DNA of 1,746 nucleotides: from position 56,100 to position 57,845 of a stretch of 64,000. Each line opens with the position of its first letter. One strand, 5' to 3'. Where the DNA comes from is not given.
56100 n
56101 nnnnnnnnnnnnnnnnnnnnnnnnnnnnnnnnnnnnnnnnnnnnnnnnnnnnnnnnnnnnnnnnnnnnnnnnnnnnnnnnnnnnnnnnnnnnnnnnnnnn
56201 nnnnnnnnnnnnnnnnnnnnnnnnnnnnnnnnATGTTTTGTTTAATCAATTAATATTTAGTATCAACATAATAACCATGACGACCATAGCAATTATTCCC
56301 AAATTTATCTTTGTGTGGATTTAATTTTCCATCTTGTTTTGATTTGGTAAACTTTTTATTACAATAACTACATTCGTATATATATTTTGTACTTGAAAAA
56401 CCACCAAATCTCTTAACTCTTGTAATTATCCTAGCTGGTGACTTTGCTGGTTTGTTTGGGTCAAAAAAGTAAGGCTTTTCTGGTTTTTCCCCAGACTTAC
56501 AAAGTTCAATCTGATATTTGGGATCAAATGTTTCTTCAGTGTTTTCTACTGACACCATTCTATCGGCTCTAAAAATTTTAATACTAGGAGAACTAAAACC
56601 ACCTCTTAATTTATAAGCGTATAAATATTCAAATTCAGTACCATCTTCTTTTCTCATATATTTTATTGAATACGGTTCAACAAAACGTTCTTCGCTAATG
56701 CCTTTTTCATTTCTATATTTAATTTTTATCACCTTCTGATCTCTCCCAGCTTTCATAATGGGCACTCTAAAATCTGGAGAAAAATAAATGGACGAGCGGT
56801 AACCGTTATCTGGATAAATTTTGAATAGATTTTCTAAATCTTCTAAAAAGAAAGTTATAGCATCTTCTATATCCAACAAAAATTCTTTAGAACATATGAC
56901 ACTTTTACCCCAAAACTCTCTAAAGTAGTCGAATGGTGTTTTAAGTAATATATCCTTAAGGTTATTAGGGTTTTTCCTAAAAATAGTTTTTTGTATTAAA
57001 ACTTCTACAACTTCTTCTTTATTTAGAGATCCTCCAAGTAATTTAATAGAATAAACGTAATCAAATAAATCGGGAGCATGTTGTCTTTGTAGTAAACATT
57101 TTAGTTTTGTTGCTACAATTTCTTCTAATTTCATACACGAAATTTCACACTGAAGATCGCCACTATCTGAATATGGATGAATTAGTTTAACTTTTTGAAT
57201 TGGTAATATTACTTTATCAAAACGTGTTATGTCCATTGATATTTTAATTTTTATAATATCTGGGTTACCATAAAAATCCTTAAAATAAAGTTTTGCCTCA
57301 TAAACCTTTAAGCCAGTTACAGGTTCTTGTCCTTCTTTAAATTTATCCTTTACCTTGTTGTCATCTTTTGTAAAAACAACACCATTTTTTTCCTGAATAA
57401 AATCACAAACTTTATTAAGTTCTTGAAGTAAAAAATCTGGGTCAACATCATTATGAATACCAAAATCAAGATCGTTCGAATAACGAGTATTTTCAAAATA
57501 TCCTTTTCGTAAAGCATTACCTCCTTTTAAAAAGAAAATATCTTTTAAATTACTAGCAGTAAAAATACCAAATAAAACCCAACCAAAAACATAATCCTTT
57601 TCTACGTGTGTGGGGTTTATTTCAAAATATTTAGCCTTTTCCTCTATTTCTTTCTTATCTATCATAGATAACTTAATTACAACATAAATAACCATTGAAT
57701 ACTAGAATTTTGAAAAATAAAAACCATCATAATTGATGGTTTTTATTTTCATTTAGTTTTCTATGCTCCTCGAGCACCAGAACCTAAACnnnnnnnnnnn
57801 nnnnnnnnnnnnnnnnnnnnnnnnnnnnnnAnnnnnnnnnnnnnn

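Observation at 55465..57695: AbiEii-family nucleotidyltransferase paired with a non-canonical partner (HxDxHxD putative hydrolase) instead of AbiEi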

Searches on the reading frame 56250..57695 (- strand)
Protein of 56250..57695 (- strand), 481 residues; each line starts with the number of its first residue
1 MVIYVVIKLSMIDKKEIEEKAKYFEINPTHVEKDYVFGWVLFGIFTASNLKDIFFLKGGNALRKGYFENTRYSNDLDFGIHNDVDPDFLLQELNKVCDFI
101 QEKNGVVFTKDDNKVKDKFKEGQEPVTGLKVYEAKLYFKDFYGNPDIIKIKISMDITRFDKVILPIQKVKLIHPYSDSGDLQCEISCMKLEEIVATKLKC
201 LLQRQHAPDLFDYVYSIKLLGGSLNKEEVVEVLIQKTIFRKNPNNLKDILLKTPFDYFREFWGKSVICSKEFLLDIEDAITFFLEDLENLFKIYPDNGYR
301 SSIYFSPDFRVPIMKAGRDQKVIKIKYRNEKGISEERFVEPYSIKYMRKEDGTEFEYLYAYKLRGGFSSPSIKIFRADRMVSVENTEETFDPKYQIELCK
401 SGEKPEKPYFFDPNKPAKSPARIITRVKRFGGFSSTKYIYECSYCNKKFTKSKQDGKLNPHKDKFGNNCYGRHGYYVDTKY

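Call 3: search_protein_families(library=pfam, proteins=[window:56250-57695:-], max_evalue=1)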
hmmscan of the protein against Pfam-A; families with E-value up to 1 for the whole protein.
window:56250-57695:- (481 aa): 2 families
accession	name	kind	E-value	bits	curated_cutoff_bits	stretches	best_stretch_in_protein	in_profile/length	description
PF08843.17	AbiEii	-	3.5e-25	89.8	22.5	1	40-248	2-199/238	Nucleotidyl transferase AbiEii toxin, Type IV TA system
PF13280.12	WYL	-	1.6e-05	25.2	21.8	1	313-384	6-69/70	WYL domain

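Call 4: search_protein_families(library=padloc, proteins=[window:56250-57695:-], max_evalue=1)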
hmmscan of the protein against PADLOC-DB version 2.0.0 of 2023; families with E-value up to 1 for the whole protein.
window:56250-57695:- (481 aa): 29 families (the best 25 are shown)
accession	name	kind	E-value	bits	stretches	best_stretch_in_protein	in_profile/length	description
PDLC02304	AbiEii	-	3.9e-48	162.7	1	11-279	1-247/260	AbiEii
PDLC02317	AbiEii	-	7.9e-46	154.8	2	11-241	1-227/396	AbiEii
PDLC02294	AbiEii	-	7.4e-23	79.7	1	11-234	1-201/260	AbiEii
PDLC02323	AbiEii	-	3.5e-19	67.4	1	11-227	1-193/248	AbiEii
PDLC02305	AbiEii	-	1.7e-16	58.4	1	11-216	2-190/306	AbiEii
PDLC02318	AbiEii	-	1.2e-10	39.2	1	46-234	35-198/280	AbiEii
PDLC02307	AbiEii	-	2e-10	38.8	2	48-116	17-79/219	AbiEii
PDLC02292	AbiEii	-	2.8e-10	38.5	1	17-108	14-94/283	AbiEii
PDLC02288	AbiEii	-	3.6e-10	37.2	1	14-206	14-189/294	AbiEii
PDLC02296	AbiEii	-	1.5e-09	35.4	1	29-206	22-185/282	AbiEii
PDLC02289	AbiEii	-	1.9e-09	35.5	1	16-90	16-86/309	AbiEii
PDLC02303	AbiEii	-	5.6e-09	33.8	2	13-78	2-65/249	AbiEii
PDLC02297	AbiEii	-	4.1e-08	30.9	1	12-205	3-194/307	AbiEii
PDLC02293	AbiEii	-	1.2e-07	29.5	1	32-235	21-208/270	AbiEii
PDLC01652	WYL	-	1.4e-07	30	1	313-397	23-91/162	"CAS-I,CAS-II,CAS-III,CAS-IV,CAS-V,CAS-VI; associated_signaling"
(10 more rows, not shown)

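Call 5: search_protein_families(library=ncbifam, proteins=[window:56250-57695:-], max_evalue=1)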
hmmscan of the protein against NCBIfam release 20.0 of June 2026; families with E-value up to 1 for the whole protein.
window:56250-57695:- (481 aa): 0 families

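Call 12: find_homologous_proteins(query=window:56250-57695:-, max_evalue=0.001)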
Query window:56250-57695:- (481 aa): 1179 proteins with E <= 0.001 among 8000 candidates; the best 120 are listed.
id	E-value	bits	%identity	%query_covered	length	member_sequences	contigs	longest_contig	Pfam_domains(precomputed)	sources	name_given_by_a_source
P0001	0.0e+0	1099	100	100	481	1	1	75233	PF08843.18,PF13280.13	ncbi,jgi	ncbi:MAG: hypothetical protein RI935_479 [Candidatus Parcubacteria bacterium]|jgi:predicted nucleoti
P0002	2.4e-254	863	78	98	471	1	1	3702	PF08843.18,PF13280.13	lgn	-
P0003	7.3e-249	845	76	98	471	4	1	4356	PF08843.18,PF13280.13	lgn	-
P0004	3.6e-207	707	65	98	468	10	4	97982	PF08843.18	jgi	jgi:predicted nucleotidyltransferase component of viral defense system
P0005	1.4e-205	702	65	95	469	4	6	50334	PF08843.18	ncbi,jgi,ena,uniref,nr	ncbi:hypothetical protein A2331_00050 [Candidatus Falkowbacteria bacterium RIFOXYB2_FULL_34_18]|unir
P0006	4.7e-203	694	62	98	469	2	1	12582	PF08843.18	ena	-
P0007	6.8e-203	693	63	98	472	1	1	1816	PF08843.18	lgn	-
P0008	7.6e-203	693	62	98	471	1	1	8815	PF08843.18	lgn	-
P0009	1.3e-202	692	64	98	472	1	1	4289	PF08843.18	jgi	jgi:predicted nucleotidyltransferase component of viral defense system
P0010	5.6e-200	683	62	98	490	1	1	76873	PF08843.18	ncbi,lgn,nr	ncbi:MAG: nucleotidyl transferase AbiEii/AbiGii toxin family protein [Patescibacteria group bacteriu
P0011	5.6e-200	683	61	98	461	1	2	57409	PF08843.18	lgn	-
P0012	6.3e-200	683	63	98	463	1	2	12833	PF08843.18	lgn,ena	-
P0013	1.5e-199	682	61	98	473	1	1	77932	PF08843.18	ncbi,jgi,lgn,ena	ncbi:MAG: nucleotidyl transferase AbiEii/AbiGii toxin family protein [Candidatus Doudnabacteria bact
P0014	5.1e-199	680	63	98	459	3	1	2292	PF08843.18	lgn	-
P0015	5.9e-199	680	62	98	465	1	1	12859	PF08843.18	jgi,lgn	jgi:predicted nucleotidyltransferase component of viral defense system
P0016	6.8e-199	680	61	98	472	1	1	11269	PF08843.18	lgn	-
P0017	1.1e-198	679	63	98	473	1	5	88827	PF08843.18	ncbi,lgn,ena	-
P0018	1.8e-198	678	63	98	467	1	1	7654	PF08843.18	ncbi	-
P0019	2.4e-198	678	62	98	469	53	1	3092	PF08843.18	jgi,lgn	jgi:predicted nucleotidyltransferase component of viral defense system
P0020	4.6e-198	677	63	98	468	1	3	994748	PF08843.18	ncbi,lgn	-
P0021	9.2e-198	676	62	98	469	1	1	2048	PF08843.18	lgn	-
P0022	1.2e-197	676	61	98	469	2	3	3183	PF08843.18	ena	-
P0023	7.6e-197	673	61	98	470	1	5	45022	PF08843.18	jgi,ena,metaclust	jgi:predicted nucleotidyltransferase component of viral defense system|metaclust:\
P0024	8.0e-197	673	63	98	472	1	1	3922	PF08843.18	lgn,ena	-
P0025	1.4e-196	672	62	98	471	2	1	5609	PF08843.18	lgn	-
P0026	1.8e-196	672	61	98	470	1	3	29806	PF08843.18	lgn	-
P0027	2.3e-196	672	60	98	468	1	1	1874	PF08843.18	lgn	-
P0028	2.8e-196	671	61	98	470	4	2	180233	PF08843.18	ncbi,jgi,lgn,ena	ncbi:MAG: nucleotidyl transferase AbiEii/AbiGii toxin family protein [bacterium]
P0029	3.8e-196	671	61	98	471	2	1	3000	PF08843.18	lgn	-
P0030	4.4e-196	671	61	98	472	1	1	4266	PF08843.18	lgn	-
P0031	4.4e-196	671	63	98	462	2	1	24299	PF08843.18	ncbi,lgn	ncbi:MAG: nucleotidyl transferase AbiEii/AbiGii toxin family protein [Candidatus Omnitrophota bacter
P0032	5.5e-196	670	62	98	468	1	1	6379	PF08843.18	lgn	-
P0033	8.3e-196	670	62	98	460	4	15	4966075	PF08843.18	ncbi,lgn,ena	ncbi:MAG: nucleotidyl transferase AbiEii/AbiGii toxin family protein [Syntrophobacteraceae bacterium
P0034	8.6e-196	670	62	98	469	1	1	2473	PF08843.18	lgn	-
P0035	1.2e-195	669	62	98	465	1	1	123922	PF08843.18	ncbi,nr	ncbi:MAG: nucleotidyl transferase AbiEii/AbiGii toxin family protein [Candidatus Jorgensenbacteria b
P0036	1.8e-195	669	62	98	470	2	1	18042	PF08843.18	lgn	-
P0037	1.8e-195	669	61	98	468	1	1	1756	PF08843.18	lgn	-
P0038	2.0e-195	668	62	98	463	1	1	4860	PF08843.18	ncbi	-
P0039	3.2e-195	668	61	98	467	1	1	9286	PF08843.18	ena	-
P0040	3.4e-195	668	62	98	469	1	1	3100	PF08843.18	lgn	-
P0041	9.1e-195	666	61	98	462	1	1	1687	PF08843.18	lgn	-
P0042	1.5e-194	666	62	98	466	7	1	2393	PF08843.18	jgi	-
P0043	1.9e-194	665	62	98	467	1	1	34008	PF08843.18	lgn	-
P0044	1.9e-194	665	61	98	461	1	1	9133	PF08843.18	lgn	-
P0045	2.0e-194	665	60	98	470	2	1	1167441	PF08843.18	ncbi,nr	ncbi:MAG: nucleotidyl transferase AbiEii/AbiGii toxin family protein [Patescibacteria group bacteriu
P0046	2.2e-194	665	62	98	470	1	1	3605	PF08843.18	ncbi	-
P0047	2.3e-194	665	61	98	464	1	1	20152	PF08843.18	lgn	-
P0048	3.1e-194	665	62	98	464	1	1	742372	PF08843.18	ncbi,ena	-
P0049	4.1e-194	664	60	98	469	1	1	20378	PF08843.18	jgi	-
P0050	1.2e-193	663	61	98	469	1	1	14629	PF08843.18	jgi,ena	-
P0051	7.0e-193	660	61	98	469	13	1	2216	PF08843.18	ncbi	-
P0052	9.4e-193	660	62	98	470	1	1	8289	PF08843.18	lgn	-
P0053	1.2e-192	659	61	98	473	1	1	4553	PF08843.18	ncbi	-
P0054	1.4e-192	659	59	98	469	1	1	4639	PF08843.18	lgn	-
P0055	2.1e-192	658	60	98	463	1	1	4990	PF08843.18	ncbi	-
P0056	2.2e-192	658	61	98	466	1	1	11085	PF08843.18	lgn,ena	-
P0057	4.4e-192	657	60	98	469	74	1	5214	PF08843.18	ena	-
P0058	1.0e-191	656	60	98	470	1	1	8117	PF08843.18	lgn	-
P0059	1.1e-191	656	61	98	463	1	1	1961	PF08843.18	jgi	-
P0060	1.7e-191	655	61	98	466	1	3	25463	PF08843.18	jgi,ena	jgi:predicted nucleotidyltransferase component of viral defense system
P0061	2.0e-191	655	61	98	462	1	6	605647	PF08843.18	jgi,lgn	jgi:predicted nucleotidyltransferase component of viral defense system/DNA-directed RNA polymerase s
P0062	2.3e-191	655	59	98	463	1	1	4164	PF08843.18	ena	-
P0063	2.4e-191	655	60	98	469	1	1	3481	PF08843.18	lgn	-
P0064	2.8e-191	655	61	98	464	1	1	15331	PF08843.18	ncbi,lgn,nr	ncbi:MAG: nucleotidyl transferase AbiEii/AbiGii toxin family protein [Candidatus Omnitrophica bacter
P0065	3.7e-191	654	62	98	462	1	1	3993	PF08843.18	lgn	-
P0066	5.7e-191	654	62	98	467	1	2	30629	PF08843.18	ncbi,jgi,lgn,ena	-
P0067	6.1e-191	654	61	98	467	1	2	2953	PF08843.18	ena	-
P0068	6.5e-191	654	61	98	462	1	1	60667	PF08843.18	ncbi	-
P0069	6.7e-191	654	59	98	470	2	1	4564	PF08843.18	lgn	-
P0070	9.8e-191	653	60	98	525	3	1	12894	PF08843.18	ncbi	-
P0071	1.1e-190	653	59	98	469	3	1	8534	PF08843.18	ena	-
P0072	1.4e-190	652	60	98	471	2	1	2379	PF08843.18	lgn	-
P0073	1.7e-190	652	61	98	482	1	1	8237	PF08843.18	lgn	-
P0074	2.3e-190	652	61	98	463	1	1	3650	PF08843.18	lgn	-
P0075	2.5e-190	652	62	98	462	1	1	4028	PF08843.18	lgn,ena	-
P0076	7.2e-190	650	60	98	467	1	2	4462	PF08843.18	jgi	jgi:predicted nucleotidyltransferase component of viral defense system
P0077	7.9e-190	650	60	98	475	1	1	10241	PF08843.18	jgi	jgi:predicted nucleotidyltransferase component of viral defense system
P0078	8.2e-190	650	59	98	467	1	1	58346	PF08843.18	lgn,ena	-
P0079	9.2e-190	650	59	98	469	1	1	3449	PF08843.18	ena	-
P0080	1.6e-189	649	60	98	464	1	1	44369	PF08843.18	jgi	jgi:predicted nucleotidyltransferase component of viral defense system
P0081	1.8e-189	649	61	98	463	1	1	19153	PF08843.18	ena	-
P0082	3.5e-189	648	60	98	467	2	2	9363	PF08843.18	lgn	-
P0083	4.6e-189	647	60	98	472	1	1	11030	PF08843.18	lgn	-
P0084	4.9e-189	647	60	98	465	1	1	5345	PF08843.18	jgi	jgi:predicted nucleotidyltransferase component of viral defense system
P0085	5.1e-189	647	60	98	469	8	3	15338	PF08843.18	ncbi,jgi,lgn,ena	-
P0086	7.1e-189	647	60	98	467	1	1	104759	PF08843.18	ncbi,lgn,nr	ncbi:nucleotidyl transferase AbiEii/AbiGii toxin family protein [Patescibacteria group bacterium]|nr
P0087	8.8e-189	647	61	98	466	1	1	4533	PF08843.18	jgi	-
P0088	9.0e-189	646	60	98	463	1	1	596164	PF08843.18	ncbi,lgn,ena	-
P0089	1.0e-188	646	59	98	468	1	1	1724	PF08843.18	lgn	-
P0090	1.5e-188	646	59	100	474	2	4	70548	PF08843.18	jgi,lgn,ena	-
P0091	1.6e-188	646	59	98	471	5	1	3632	PF08843.18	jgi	-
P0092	1.7e-188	646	61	98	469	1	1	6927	PF08843.18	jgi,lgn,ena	-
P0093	1.8e-188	646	60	98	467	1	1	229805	PF08843.18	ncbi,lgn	-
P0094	2.5e-188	645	60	98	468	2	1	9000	PF08843.18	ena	-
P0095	2.9e-188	645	59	98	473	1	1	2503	PF08843.18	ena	-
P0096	2.9e-188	645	60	98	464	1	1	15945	PF08843.18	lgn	-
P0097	2.9e-188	645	59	98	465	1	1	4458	PF08843.18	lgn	-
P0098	3.0e-188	645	58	98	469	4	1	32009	PF08843.18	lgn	-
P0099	4.2e-188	644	58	98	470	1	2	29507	PF08843.18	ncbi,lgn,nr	ncbi:MAG: nucleotidyl transferase AbiEii/AbiGii toxin family protein [Candidatus Levybacteria bacter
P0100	1.0e-187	643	60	98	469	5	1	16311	PF08843.18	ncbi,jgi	ncbi:MAG: hypothetical protein RL641_528 [Candidatus Parcubacteria bacterium]|jgi:predicted nucleoti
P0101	1.2e-187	643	60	98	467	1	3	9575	PF08843.18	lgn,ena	-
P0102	2.0e-187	642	59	98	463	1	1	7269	PF08843.18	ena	-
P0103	2.5e-187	642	60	98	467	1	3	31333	PF08843.18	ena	-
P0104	2.7e-187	642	61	98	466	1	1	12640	PF08843.18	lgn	-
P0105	3.3e-187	641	60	98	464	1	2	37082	PF08843.18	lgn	-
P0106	3.5e-187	641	59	98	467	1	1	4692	PF08843.18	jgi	jgi:predicted nucleotidyltransferase component of viral defense system/DNA-directed RNA polymerase s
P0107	4.0e-187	641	61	98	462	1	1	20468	PF08843.18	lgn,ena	-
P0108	4.6e-187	641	60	98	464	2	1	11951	PF08843.18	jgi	jgi:predicted nucleotidyltransferase component of viral defense system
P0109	4.7e-187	641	59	98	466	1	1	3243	PF08843.18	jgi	jgi:predicted nucleotidyltransferase component of viral defense system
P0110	5.7e-187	641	59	98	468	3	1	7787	PF08843.18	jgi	jgi:predicted nucleotidyltransferase component of viral defense system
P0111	7.3e-187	640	60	98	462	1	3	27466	PF08843.18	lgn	-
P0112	7.5e-187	640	65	92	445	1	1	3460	PF08843.18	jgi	jgi:predicted nucleotidyltransferase component of viral defense system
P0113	8.0e-187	640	58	98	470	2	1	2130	PF08843.18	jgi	-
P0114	8.1e-187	640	60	98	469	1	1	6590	PF08843.18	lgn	-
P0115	8.1e-187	640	59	98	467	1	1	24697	PF08843.18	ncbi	ncbi:MAG: nucleotidyl transferase AbiEii/AbiGii toxin family protein [Candidatus Paceibacterota bact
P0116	8.3e-187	640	59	98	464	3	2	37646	PF08843.18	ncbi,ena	-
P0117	1.1e-186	640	59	98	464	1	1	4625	PF08843.18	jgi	jgi:predicted nucleotidyltransferase component of viral defense system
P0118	1.2e-186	639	60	98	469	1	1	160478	PF08843.18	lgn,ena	-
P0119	1.7e-186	639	59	98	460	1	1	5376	PF08843.18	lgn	-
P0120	3.0e-186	638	60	98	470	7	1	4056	PF08843.18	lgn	-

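Call 15: find_related_loci(query=A1, collection=genome_contigs, flank=8000)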
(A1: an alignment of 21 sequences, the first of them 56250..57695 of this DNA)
Query A1 (481 aa) in genome_contigs; peptide patterns used: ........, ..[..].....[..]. (x = any residue, [..] = any of these).
109 stretches matched a pattern; 68 encode a relative of the query (tblastn E <= 1e-3); 68 distinct loci.
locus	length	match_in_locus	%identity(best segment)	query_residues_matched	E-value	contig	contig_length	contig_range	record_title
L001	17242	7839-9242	65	11-481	0e+0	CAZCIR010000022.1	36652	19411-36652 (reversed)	MAG TPA_asm: uncultured Pirellulales bacterium isolate binchicken_co34_225 genome assembly, contig: NODE_1591_length_366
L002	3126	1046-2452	62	11-481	0e+0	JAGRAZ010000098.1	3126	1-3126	MAG: Bdellovibrionales bacterium isolate HKST-UBA31 NODE_98_length_3126_cov_3.900951, whole genome shotgun sequence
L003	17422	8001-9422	61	10-481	0e+0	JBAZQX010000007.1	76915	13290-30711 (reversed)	MAG: Candidatus Doudnabacteria bacterium isolate SO_2017_SWC_9 scaffold_361_c1_LP-4_2017, whole genome shotgun sequence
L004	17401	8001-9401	63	11-481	0e+0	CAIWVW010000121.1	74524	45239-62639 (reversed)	MAG: uncultured Bacteroidetes bacterium isolate AM_bin-3948 genome assembly, contig: bin-3948:121/149, whole genome shot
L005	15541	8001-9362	65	26-481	0e+0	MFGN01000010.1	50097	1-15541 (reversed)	MAG: Candidatus Falkowbacteria bacterium RIFOXYD12_FULL_34_57 rifoxyd3_full_scaffold_175, whole genome shotgun sequence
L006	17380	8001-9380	62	11-481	0e+0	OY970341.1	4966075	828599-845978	MAG: uncultured delta proteobacterium isolate MFD01231.bin.c.2 genome assembly, chromosome: 1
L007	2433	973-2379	62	11-481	0e+0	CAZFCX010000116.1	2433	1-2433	MAG TPA_asm: uncultured Bdellovibrionales bacterium isolate SRP239243_co1_144 genome assembly, contig: NODE_75043_length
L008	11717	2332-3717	63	11-481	0e+0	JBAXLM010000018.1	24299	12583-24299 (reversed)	MAG: Candidatus Omnitrophota bacterium isolate ELA427 MAG427_18, whole genome shotgun sequence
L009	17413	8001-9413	61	10-481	0e+0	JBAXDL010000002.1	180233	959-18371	MAG: bacterium isolate ELA218 MAG218_2, whole genome shotgun sequence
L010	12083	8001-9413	61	10-481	0e+0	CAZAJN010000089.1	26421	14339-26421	MAG TPA_asm: uncultured Bdellovibrionales bacterium isolate binchicken_co169_45 genome assembly, contig: k99_216509, who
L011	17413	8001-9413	60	10-481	0e+0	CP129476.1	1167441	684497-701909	MAG: Patescibacteria group bacterium isolate cMAG.20 chromosome, complete genome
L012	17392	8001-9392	62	11-481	0e+0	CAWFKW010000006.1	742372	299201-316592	MAG: uncultured Ignavibacteria bacterium isolate MFD06435.bin.1.139 genome assembly, contig: contig_57626, whole genome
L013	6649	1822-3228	61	11-481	0e+0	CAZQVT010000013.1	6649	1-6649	MAG TPA_asm: uncultured Candidatus Saccharibacteria bacterium isolate SRP285395_co1_397 genome assembly, contig: NODE_20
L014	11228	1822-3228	61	11-481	0e+0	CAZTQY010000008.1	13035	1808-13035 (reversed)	MAG TPA_asm: uncultured Candidatus Saccharibacteria bacterium isolate SRP285395_co2_142 genome assembly, contig: NODE_74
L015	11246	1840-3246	61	11-481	0e+0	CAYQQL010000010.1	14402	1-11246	MAG TPA_asm: uncultured Candidatus Saccharibacteria bacterium isolate SRP286056_co3_38 genome assembly, contig: NODE_450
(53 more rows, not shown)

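Call 28: find_encoding_contigs(protein=P0002, flank=8000, max_places=3)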
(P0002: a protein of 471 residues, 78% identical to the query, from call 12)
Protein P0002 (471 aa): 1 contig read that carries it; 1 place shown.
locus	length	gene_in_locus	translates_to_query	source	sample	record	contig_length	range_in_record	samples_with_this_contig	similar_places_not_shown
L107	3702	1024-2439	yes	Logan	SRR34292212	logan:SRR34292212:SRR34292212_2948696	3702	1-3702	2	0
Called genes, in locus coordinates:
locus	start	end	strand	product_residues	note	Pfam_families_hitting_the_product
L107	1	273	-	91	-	?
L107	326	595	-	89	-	-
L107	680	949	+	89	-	-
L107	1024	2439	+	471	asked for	PF08843:AbiEii, PF13280:WYL (weak)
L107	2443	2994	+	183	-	-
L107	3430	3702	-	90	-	PF01649:Ribosomal_S20p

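Call 29: find_encoding_contigs(protein=P0003, flank=8000, max_places=3)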
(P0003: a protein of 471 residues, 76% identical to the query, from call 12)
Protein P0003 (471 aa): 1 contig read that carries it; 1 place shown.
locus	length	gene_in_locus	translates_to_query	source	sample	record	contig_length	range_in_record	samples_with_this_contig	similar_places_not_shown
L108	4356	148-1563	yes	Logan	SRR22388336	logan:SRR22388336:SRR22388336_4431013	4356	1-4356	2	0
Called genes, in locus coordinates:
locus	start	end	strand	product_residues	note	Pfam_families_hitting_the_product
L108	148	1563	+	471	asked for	PF08843:AbiEii, PF13280:WYL (weak)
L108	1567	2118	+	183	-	-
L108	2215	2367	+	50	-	-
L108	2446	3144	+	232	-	-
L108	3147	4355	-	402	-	?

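Call 30: find_encoding_contigs(protein=P0004, flank=8000, max_places=4)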
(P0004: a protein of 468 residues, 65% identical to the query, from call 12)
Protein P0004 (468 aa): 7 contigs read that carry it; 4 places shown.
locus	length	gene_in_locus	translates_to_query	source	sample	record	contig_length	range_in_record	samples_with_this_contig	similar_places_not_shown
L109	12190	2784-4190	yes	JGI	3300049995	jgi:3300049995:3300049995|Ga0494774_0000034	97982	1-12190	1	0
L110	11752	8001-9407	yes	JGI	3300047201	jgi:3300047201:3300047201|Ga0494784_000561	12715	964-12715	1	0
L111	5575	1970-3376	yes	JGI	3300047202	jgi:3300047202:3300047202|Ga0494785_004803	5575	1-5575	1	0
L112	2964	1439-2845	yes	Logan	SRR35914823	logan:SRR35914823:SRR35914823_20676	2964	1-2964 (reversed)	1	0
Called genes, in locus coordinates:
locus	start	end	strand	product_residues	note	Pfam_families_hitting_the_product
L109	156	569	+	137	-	PF00120:Gln-synt_C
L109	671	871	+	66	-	-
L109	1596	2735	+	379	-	-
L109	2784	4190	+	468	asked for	PF08843:AbiEii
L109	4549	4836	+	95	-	PF01541:GIY-YIG, PF10544:T5orf172 (weak)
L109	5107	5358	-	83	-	-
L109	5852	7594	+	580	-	PF00118:Cpn60_TCP1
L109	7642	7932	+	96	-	PF00166:Cpn10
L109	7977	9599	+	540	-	PF00118:Cpn60_TCP1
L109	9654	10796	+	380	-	PF00226:DnaJ, PF01556:DnaJ_C, PF00684:DnaJ_CXXCXGXG, PF27439:DnaJ_C_2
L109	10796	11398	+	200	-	PF01025:GrpE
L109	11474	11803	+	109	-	PF09723:Zn_ribbon_8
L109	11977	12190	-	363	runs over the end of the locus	-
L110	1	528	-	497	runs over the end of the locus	?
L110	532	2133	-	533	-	PF01590:GAF, PF13185:GAF_2, PF13492:GAF_3 (weak), PF00158:Sigma54_activat, PF14532:Sigma54_activ_2, PF07724:AAA_2 (weak), PF07728:AAA_5 (weak), PF25601:AAA_lid_14, +1 more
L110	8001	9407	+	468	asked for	PF08843:AbiEii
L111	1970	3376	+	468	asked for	PF08843:AbiEii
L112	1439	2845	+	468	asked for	PF08843:AbiEii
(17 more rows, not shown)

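Call 33: search_protein_families(library=pfam, alignment_id=A3, max_evalue=0.001)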
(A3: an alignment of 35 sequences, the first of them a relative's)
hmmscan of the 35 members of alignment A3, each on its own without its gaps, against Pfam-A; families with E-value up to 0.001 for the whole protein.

A. member 1, L001:6651-7790:+ (379 aa): 0 families

B. families by the number of members that match (of 35 scanned): 30 families (the first 25 are shown)
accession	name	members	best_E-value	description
PF20619.3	DUF6804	3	1.3e-29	Family of unknown function (DUF6804)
PF02384.22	N6_Mtase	1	1.3e-104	N-6 DNA Methylase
PF06250.17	YhcG_C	1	1.2e-54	YhcG PDDEXK nuclease domain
PF01177.27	Asp_Glu_race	1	3.5e-39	Asp/Glu/Hydantoin racemase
PF02592.20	Vut_1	1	5.4e-36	Putative vitamin uptake transporter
PF09509.15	Hypoth_Ymh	1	1e-31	Protein of unknown function (Hypoth_ymh)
PF17761.7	DUF1016_N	1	1.4e-29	DUF1016 N-terminal domain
PF00899.27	ThiF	1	9.3e-28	ThiF family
PF12161.14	HsdM_N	1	1.1e-25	HsdM N-terminal domain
PF04607.23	RelA_SpoT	1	1.8e-23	Region found in RelA / SpoT proteins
PF01381.28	HTH_3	1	8.3e-15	Helix-turn-helix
PF13091.12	PLDc_2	1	2.9e-12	PLD-like domain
PF25164.1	CoiA_N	1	7.2e-12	Competence protein CoiA, N-terminal domain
PF01435.24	Peptidase_M48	1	2.8e-11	Peptidase family M48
PF02463.25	SMC_N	1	1e-08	RecF/RecN/SMC N terminal domain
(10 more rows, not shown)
